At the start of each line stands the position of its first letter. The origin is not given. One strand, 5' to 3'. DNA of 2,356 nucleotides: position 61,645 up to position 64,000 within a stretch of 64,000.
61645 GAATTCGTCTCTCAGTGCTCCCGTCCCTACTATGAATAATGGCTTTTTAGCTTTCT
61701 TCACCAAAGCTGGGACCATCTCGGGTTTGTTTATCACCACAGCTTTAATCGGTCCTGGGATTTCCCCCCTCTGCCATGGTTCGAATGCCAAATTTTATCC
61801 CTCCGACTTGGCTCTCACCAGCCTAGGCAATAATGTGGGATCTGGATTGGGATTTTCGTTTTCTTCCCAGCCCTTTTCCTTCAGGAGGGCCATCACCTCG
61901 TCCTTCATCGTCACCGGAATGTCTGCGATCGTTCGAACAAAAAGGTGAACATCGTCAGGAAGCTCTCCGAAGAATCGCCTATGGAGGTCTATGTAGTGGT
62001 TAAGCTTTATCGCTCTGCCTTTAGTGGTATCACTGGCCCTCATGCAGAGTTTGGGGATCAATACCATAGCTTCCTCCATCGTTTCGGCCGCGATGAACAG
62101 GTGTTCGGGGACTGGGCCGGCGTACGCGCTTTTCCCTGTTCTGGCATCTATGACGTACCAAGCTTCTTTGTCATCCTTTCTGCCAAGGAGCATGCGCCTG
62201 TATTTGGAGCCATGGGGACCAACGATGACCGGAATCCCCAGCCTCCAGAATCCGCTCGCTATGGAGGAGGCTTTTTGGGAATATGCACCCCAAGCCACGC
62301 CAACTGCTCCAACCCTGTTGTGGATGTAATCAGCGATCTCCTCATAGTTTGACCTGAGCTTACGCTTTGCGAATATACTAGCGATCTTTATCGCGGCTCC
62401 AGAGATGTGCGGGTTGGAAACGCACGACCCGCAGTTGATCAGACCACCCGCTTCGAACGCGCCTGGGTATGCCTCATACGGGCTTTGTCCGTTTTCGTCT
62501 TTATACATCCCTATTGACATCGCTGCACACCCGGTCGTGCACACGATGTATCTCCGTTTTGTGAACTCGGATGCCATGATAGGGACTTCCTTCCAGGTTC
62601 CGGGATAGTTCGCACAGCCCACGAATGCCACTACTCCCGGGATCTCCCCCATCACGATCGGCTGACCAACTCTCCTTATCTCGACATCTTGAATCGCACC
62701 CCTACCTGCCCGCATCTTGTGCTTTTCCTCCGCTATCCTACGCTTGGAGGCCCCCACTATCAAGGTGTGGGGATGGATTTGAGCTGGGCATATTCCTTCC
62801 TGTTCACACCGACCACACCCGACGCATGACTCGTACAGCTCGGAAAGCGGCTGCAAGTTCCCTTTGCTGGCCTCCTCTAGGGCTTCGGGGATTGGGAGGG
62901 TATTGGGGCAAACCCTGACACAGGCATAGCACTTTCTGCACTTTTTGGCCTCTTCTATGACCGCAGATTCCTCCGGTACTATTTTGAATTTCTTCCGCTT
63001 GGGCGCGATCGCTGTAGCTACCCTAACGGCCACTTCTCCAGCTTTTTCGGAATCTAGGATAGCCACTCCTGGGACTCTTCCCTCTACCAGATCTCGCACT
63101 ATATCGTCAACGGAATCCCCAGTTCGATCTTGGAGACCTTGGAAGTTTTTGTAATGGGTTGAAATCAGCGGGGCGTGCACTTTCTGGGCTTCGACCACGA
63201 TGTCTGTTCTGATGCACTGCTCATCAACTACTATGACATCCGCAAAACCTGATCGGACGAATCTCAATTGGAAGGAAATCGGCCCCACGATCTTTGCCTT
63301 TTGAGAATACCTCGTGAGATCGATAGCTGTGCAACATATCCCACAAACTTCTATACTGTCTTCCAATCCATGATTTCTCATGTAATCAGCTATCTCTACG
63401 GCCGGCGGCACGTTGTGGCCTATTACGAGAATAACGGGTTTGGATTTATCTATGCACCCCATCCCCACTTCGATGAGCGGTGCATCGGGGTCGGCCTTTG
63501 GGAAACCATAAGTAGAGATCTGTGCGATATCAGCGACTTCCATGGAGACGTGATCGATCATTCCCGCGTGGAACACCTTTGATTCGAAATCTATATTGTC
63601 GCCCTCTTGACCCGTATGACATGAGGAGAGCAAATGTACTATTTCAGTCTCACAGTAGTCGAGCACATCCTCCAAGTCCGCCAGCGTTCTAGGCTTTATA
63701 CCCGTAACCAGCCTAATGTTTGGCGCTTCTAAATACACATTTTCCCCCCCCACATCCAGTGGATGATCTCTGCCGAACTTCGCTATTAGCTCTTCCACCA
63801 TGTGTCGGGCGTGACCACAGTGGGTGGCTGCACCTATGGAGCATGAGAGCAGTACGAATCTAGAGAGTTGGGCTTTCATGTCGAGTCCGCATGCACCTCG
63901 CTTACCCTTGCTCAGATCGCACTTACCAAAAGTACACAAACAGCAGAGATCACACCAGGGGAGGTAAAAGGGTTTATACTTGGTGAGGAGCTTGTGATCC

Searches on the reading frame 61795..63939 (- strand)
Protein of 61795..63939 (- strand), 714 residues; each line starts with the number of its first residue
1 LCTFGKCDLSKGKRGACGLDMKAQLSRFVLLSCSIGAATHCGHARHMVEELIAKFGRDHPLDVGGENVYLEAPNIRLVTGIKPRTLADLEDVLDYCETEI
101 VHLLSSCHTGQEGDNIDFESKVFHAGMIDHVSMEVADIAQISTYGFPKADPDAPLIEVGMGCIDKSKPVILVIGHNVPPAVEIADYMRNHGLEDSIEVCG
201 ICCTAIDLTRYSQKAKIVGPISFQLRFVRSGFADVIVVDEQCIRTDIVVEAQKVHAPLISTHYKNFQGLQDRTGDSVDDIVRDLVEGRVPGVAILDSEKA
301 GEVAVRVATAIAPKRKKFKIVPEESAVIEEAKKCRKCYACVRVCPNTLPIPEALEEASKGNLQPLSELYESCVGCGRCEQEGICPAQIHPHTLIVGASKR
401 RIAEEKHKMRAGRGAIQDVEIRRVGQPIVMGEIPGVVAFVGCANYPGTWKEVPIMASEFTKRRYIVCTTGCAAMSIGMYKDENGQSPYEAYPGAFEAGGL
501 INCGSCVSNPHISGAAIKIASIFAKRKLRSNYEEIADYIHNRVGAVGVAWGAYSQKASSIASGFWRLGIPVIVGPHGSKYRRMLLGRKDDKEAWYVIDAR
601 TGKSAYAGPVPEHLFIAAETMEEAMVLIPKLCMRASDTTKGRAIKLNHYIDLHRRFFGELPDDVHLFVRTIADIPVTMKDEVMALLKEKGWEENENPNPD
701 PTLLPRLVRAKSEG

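Call 107: search_protein_families(library=pfam, proteins=[window:61795-63939:-], max_evalue=0.00001)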
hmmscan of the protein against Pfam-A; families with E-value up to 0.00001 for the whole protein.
window:61795-63939:- (714 aa): 1 family
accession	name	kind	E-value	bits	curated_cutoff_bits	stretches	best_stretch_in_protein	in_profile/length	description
PF03063.25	Prismane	-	1.3e-62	212.5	27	2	84-581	128-486/513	Prismane/CO dehydrogenase family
